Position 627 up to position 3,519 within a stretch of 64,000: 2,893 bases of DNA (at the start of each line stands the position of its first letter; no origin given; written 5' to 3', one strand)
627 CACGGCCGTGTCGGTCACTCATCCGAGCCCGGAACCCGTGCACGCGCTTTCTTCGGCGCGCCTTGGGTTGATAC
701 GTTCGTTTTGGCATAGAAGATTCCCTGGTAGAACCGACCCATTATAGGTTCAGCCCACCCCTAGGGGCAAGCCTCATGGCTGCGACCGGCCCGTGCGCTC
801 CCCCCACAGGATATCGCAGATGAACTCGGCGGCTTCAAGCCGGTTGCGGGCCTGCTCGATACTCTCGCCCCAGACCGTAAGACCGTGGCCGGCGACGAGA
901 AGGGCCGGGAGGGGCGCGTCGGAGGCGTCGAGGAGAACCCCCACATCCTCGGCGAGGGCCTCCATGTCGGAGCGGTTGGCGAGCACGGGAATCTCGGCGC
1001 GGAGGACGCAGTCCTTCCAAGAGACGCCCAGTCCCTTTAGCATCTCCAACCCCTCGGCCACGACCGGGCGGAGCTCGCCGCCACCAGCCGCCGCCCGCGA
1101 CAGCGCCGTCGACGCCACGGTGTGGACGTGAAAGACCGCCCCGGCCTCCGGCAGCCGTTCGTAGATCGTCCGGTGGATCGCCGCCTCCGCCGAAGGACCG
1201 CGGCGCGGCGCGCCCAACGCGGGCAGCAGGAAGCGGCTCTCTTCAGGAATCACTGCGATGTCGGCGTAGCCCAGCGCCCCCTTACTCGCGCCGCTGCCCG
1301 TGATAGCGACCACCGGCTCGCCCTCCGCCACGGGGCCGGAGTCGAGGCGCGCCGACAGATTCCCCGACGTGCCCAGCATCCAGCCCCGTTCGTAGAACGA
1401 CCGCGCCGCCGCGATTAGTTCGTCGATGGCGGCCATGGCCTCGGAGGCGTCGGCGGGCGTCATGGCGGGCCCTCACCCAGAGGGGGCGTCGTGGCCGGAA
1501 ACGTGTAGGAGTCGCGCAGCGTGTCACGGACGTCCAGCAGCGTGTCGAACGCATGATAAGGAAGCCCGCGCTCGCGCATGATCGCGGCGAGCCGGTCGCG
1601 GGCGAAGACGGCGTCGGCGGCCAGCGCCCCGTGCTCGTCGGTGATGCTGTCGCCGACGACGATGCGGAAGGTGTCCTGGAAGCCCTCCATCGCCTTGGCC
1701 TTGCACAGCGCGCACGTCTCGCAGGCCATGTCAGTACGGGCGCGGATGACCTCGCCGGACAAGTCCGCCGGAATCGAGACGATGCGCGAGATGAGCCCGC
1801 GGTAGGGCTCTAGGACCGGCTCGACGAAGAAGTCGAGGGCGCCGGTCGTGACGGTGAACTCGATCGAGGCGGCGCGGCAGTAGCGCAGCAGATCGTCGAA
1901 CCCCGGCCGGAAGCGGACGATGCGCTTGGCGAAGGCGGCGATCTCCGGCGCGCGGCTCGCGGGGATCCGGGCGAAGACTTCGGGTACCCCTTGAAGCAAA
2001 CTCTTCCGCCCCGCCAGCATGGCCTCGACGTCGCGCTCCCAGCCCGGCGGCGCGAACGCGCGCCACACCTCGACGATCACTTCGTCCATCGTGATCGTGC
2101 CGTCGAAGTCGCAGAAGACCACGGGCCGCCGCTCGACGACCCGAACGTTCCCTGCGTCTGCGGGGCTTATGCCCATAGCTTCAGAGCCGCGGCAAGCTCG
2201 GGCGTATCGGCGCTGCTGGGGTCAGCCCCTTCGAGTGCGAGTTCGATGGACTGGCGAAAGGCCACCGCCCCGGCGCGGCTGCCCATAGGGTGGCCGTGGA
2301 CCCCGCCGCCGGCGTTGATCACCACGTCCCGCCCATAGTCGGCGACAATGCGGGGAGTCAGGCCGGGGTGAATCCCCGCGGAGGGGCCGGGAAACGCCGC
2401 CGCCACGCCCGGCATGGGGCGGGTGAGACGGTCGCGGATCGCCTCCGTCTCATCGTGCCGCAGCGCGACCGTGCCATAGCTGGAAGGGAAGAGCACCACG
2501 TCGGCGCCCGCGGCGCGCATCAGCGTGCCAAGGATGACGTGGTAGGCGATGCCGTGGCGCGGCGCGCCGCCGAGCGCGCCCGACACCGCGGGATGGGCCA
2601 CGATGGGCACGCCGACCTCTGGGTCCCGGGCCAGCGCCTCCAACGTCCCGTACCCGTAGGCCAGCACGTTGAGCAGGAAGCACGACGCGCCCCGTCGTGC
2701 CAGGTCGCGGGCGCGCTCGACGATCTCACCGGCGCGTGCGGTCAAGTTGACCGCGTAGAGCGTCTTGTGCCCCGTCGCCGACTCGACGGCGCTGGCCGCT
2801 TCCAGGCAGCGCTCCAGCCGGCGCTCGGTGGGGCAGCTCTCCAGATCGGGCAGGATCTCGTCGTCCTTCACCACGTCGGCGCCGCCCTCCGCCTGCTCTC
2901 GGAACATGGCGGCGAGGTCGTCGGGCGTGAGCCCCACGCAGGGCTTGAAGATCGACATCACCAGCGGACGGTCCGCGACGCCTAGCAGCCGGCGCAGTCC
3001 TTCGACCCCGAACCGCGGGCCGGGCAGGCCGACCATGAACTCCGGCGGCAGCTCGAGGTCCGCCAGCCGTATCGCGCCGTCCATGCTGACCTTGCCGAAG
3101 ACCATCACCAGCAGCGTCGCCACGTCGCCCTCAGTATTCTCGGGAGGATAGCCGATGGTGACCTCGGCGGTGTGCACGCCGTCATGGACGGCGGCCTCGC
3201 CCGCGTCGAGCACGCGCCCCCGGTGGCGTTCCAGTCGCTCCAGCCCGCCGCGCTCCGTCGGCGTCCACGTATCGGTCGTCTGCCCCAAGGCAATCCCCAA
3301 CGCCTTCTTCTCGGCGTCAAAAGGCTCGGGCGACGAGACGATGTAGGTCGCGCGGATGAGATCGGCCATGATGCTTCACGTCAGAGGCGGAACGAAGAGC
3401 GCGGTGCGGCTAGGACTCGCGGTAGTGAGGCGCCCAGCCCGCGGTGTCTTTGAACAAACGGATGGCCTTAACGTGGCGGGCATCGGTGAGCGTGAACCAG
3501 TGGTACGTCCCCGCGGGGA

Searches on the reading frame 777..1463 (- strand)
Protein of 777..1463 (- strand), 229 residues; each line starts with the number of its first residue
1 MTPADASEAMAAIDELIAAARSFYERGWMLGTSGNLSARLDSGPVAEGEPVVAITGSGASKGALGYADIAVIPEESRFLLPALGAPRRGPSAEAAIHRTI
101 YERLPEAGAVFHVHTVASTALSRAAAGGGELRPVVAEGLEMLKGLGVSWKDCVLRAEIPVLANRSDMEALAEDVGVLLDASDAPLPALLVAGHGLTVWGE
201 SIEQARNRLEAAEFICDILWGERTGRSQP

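Call 40: search_protein_families(library=pfam, proteins=[window:777-1463:-], max_evalue=0.0001)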
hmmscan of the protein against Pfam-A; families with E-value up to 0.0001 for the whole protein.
window:777-1463:- (229 aa): 1 family
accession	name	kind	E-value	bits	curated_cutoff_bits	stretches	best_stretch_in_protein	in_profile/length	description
PF00596.27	Aldolase_II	-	1.3e-36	126.7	22.2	1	15-219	2-182/183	Class II Aldolase and Adducin N-terminal domain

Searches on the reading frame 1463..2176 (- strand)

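Call 40: search_protein_families(library=pfam, proteins=[window:1463-2176:-], max_evalue=0.0001)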
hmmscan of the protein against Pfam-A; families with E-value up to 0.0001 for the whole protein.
window:1463-2176:- (238 aa): 2 families
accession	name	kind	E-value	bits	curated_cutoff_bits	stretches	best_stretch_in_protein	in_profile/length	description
PF12710.13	HAD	-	3.2e-14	54.2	27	1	20-180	1-184/189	haloacid dehalogenase-like hydrolase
PF00702.32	Hydrolase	-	7.5e-05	23.6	26.4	0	19-188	3-191/191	haloacid dehalogenase-like hydrolase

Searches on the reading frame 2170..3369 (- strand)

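Call 40: search_protein_families(library=pfam, proteins=[window:2170-3369:-], max_evalue=0.0001)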
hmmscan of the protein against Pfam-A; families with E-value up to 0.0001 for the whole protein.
window:2170-3369:- (400 aa): 1 family
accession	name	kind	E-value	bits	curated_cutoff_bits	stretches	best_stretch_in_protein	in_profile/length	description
PF00016.26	RuBisCO_large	-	1.4e-38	133.3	30.1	1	122-399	2-299/299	Ribulose bisphosphate carboxylase large chain, catalytic domain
